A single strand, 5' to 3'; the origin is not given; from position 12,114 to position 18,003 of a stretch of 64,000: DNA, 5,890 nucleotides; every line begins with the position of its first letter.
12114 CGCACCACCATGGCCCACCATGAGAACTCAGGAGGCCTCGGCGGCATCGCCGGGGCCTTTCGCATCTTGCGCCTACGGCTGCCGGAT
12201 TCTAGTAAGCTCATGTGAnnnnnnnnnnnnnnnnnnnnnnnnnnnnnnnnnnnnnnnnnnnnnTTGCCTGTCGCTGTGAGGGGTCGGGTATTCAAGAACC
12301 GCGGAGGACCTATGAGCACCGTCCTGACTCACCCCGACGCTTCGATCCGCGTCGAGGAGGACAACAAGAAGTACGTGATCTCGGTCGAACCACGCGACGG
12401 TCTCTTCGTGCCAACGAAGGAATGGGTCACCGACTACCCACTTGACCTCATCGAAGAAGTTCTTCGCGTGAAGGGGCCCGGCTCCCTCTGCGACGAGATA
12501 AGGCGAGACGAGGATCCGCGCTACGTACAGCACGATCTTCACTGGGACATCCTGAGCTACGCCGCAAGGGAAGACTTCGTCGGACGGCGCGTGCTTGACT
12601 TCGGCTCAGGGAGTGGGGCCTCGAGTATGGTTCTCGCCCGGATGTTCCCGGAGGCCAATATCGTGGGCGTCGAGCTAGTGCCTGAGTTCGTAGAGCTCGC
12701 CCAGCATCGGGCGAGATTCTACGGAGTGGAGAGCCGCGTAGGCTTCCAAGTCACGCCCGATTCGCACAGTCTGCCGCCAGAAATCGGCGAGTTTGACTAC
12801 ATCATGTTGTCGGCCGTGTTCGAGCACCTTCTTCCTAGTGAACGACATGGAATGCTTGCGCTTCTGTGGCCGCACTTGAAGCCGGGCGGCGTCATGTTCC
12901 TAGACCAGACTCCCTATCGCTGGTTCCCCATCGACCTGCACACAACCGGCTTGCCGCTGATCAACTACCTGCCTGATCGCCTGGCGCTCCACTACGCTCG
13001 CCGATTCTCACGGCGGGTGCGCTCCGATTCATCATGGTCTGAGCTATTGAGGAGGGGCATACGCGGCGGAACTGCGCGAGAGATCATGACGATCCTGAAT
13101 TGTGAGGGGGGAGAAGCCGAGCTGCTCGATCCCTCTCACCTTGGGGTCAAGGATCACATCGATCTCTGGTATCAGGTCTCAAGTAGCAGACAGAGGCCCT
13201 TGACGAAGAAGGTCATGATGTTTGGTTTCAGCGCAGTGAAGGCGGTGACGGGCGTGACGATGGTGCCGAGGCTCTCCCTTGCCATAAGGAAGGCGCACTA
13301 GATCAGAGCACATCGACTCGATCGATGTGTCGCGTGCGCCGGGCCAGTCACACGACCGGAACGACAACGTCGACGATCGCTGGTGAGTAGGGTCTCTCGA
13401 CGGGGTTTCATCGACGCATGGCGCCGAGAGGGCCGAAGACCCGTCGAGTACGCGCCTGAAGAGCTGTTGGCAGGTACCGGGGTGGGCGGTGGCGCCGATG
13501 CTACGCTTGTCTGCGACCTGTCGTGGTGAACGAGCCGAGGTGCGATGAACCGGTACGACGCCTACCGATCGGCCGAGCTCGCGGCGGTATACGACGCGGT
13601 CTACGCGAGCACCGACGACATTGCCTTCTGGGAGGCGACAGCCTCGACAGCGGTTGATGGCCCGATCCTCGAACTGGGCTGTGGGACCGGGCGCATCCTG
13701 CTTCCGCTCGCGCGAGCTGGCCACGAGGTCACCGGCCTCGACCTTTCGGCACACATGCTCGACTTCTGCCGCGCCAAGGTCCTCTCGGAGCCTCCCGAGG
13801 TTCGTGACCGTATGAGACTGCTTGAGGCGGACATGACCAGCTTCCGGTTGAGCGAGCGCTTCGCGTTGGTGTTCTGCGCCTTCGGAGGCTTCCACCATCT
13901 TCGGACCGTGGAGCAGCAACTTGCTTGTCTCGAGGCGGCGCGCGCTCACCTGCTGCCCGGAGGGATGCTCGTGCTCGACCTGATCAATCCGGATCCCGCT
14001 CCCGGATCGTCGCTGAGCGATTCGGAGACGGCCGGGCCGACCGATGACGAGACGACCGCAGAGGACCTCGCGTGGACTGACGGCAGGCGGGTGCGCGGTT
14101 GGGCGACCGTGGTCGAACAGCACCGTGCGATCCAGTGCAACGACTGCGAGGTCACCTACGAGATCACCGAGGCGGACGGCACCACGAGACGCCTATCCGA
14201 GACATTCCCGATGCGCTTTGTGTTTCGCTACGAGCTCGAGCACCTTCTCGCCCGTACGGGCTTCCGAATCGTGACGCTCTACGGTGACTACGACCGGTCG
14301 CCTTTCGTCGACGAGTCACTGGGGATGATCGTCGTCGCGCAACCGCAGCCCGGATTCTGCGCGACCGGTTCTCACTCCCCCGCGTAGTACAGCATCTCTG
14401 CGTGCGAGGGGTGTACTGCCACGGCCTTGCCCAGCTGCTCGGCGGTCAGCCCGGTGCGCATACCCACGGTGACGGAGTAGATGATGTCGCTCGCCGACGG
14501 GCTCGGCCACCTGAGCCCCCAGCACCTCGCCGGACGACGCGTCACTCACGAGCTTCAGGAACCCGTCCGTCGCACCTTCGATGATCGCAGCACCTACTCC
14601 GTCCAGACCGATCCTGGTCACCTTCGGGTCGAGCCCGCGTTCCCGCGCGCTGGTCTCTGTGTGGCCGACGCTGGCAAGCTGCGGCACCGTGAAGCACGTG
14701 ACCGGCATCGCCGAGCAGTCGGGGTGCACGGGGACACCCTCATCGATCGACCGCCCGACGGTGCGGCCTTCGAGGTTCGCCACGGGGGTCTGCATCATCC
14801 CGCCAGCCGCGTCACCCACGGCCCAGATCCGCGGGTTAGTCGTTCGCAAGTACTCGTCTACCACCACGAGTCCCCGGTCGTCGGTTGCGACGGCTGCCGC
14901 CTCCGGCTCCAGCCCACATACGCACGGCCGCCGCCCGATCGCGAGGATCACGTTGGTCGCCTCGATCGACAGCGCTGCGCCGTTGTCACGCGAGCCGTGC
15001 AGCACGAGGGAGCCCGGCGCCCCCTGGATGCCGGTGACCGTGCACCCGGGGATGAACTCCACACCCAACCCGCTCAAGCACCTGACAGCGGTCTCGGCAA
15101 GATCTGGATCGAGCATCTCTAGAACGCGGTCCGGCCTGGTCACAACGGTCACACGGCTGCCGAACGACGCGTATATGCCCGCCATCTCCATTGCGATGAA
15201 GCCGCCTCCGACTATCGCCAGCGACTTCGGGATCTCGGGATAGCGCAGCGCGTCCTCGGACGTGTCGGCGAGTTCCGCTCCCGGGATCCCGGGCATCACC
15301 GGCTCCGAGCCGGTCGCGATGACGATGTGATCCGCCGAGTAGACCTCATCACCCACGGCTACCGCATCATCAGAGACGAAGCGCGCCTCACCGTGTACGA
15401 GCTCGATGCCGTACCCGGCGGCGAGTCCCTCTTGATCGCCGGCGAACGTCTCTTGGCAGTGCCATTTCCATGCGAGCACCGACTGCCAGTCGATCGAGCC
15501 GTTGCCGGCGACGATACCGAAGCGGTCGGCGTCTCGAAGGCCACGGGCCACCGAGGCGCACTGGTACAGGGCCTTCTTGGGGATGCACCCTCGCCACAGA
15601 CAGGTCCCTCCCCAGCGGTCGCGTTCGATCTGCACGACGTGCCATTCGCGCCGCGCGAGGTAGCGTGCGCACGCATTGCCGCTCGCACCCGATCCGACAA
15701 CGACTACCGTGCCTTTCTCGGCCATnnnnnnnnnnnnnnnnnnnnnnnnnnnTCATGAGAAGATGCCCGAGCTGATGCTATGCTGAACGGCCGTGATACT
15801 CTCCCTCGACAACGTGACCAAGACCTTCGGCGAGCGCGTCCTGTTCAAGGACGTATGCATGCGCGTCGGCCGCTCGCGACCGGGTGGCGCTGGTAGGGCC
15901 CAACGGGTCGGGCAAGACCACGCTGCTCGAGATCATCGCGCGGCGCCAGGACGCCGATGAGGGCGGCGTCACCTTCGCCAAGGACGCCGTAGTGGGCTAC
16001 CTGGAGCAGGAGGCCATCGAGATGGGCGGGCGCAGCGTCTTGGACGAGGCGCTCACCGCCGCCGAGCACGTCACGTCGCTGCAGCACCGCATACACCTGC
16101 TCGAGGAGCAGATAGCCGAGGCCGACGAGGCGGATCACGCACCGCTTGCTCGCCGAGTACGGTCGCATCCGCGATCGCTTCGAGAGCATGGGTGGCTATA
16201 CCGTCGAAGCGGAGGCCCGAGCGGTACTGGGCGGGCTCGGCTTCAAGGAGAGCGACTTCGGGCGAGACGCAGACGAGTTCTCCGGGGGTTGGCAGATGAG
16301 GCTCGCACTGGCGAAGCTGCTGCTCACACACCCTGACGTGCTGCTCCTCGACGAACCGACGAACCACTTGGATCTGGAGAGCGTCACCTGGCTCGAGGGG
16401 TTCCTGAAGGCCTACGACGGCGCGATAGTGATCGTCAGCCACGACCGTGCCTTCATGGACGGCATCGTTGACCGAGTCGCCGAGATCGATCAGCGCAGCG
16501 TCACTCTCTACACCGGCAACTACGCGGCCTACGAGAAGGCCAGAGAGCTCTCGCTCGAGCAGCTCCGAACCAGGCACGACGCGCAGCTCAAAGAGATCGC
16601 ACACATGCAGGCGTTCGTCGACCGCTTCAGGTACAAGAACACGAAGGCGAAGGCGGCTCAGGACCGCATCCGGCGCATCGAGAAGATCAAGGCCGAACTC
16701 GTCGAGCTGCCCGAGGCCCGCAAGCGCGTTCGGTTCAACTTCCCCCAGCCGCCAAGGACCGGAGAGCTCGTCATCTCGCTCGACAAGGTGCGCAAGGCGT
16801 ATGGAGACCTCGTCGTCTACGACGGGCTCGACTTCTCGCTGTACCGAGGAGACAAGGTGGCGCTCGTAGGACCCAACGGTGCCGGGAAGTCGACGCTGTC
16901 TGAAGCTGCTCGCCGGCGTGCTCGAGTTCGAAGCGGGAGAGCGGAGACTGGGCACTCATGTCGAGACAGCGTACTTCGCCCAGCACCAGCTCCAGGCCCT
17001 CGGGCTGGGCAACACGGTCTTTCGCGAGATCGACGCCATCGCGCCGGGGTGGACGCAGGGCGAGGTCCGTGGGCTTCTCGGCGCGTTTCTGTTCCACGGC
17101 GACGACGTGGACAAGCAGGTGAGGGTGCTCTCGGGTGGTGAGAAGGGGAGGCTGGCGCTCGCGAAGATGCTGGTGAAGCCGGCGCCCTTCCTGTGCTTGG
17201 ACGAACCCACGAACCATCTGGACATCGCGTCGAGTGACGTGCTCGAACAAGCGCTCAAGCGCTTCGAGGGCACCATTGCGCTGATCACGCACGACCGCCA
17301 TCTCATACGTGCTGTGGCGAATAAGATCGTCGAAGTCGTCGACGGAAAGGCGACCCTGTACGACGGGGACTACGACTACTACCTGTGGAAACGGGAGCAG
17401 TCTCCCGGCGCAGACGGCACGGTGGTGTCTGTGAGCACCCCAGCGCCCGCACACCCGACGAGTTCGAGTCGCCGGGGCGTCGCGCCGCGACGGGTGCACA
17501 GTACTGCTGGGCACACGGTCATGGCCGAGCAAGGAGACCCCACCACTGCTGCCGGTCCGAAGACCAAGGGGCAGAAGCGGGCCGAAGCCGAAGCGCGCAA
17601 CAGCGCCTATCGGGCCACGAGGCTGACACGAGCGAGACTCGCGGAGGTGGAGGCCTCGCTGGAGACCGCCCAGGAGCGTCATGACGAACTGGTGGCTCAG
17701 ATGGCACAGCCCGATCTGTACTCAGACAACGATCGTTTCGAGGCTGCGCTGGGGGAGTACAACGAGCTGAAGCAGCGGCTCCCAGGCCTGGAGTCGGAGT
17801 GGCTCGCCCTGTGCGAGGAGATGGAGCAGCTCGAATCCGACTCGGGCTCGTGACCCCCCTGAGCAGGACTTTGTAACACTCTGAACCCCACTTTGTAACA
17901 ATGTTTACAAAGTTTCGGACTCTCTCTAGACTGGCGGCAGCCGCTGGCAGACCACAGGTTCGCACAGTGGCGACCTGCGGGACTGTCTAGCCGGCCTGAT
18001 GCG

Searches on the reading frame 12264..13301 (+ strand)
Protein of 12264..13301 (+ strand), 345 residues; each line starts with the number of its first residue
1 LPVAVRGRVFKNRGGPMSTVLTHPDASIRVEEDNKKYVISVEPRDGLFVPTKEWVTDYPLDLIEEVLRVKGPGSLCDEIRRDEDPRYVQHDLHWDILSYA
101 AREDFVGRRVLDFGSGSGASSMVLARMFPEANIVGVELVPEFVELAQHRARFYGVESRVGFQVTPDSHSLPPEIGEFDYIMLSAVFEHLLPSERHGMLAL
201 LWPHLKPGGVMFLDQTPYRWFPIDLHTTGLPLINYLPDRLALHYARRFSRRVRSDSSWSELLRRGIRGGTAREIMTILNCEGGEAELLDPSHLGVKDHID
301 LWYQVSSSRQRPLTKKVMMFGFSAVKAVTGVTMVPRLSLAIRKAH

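Call 21: search_protein_families(library=pfam, max_evalue=0.001, proteins=[window:12264-13301:+])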
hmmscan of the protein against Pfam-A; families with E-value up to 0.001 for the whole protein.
window:12264-13301:+ (345 aa): 8 families
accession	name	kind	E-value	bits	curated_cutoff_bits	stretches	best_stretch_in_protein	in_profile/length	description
PF13649.12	Methyltransf_25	-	2.7e-15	57.2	27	1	110-209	1-97/97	Methyltransferase domain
PF08242.18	Methyltransf_12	-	2.8e-13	50.9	30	1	111-210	1-97/98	Methyltransferase domain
PF08241.18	Methyltransf_11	-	1.5e-12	48.4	21.2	1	111-212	1-94/95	Methyltransferase domain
PF13489.12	Methyltransf_23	-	5e-10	39.8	27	1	95-216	11-119/164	Methyltransferase domain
PF13847.12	Methyltransf_31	-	5.9e-10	39.4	27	1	107-210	4-106/145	Methyltransferase domain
PF01135.25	PCMT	-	1.3e-06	28.8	20.3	1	107-185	74-151/210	Protein-L-isoaspartate(D-aspartate) O-methyltransferase (PCMT)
PF09445.16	Methyltransf_15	-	0.00019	21.5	22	1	108-161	2-53/165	RNA cap guanine-N2 methyltransferase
PF13578.12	Methyltransf_24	-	0.00025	22.3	26.3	1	112-214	2-103/105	Methyltransferase domain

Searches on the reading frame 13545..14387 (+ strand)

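Call 21: search_protein_families(library=pfam, max_evalue=0.001, proteins=[window:13545-14387:+])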
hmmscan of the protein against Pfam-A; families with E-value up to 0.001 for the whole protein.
window:13545-14387:+ (280 aa): 7 families
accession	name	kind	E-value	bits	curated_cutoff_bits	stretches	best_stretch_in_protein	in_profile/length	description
PF13649.12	Methyltransf_25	-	2.2e-20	73.6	27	1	41-140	1-97/97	Methyltransferase domain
PF08242.18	Methyltransf_12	-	4.7e-15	56.5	30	1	42-142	1-98/98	Methyltransferase domain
PF08241.18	Methyltransf_11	-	1.8e-14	54.6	21.2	1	42-144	1-95/95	Methyltransferase domain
PF13489.12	Methyltransf_23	-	1.5e-09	38.2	27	1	36-191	21-124/164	Methyltransferase domain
PF13847.12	Methyltransf_31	-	3.3e-09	37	27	1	40-150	6-116/145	Methyltransferase domain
PF05175.20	MTS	-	0.0002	21.5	23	1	37-144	31-138/170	Methyltransferase small domain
PF01209.24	Ubie_methyltran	-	0.00087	19.1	20.1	0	40-143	50-150/233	ubiE/COQ5 methyltransferase family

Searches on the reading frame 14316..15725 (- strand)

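Call 21: search_protein_families(library=pfam, max_evalue=0.001, proteins=[window:14316-15725:-])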
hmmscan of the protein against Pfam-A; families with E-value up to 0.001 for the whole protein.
window:14316-15725:- (469 aa): 8 families
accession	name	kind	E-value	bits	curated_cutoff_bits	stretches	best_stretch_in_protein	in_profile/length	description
PF07992.20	Pyr_redox_2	-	6.9e-62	209.9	26.1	1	6-320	2-291/291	Pyridine nucleotide-disulphide oxidoreductase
PF00070.33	Pyr_redox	-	1.8e-21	76.9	22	1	169-237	2-70/82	Pyridine nucleotide-disulphide oxidoreductase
PF02852.28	Pyr_redox_dim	-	1.3e-14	54.7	25.3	1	340-409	1-70/110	Pyridine nucleotide-disulphide oxidoreductase, dimerisation domain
PF13738.12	Pyr_redox_3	-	8.1e-11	42.1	30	1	126-303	120-304/305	Pyridine nucleotide-disulphide oxidoreductase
PF01266.30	DAO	-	1.1e-06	28.9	27.9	1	7-40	2-37/353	FAD dependent oxidoreductase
PF13450.12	NAD_binding_8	-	3.8e-05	24.3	21.9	1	9-42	1-35/68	NAD(P)-binding Rossmann-like domain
PF13434.12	Lys_Orn_oxgnase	-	0.00014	21.5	21.3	0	126-182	143-204/339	L-lysine 6-monooxygenase/L-ornithine 5-monooxygenase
PF01946.23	Thi4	-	0.00031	20.5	26.2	1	6-46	19-60/235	Thi4 family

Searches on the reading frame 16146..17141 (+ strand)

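Call 21: search_protein_families(library=pfam, max_evalue=0.001, proteins=[window:16146-17141:+])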
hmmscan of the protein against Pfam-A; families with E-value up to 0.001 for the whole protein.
window:16146-17141:+ (331 aa): 3 families
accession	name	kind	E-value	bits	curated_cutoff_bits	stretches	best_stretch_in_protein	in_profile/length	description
PF12848.13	ABC_tran_Xtn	-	3e-22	78.9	25.9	1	113-197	2-85/85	ABC transporter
PF00005.33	ABC_tran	-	4.9e-20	73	25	2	25-73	89-137/137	ABC transporter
PF13304.12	AAA_21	-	1.4e-08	35.6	27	0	239-260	3-24/304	AAA domain, putative AbiEii toxin, Type IV TA system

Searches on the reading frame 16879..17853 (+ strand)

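Call 21: search_protein_families(library=pfam, max_evalue=0.001, proteins=[window:16879-17853:+])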
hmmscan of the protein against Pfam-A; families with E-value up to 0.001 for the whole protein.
window:16879-17853:+ (324 aa): 3 families
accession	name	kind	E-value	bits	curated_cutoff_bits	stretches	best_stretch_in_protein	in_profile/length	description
PF16326.10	ABC_tran_CTD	-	3.2e-09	37.3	32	1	251-312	7-68/69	ABC transporter C-terminal domain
PF00005.33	ABC_tran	-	4.5e-09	37.5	25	1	50-112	79-137/137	ABC transporter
PF02463.25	SMC_N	-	0.0003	20.7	40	1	83-154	136-212/220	RecF/RecN/SMC N terminal domain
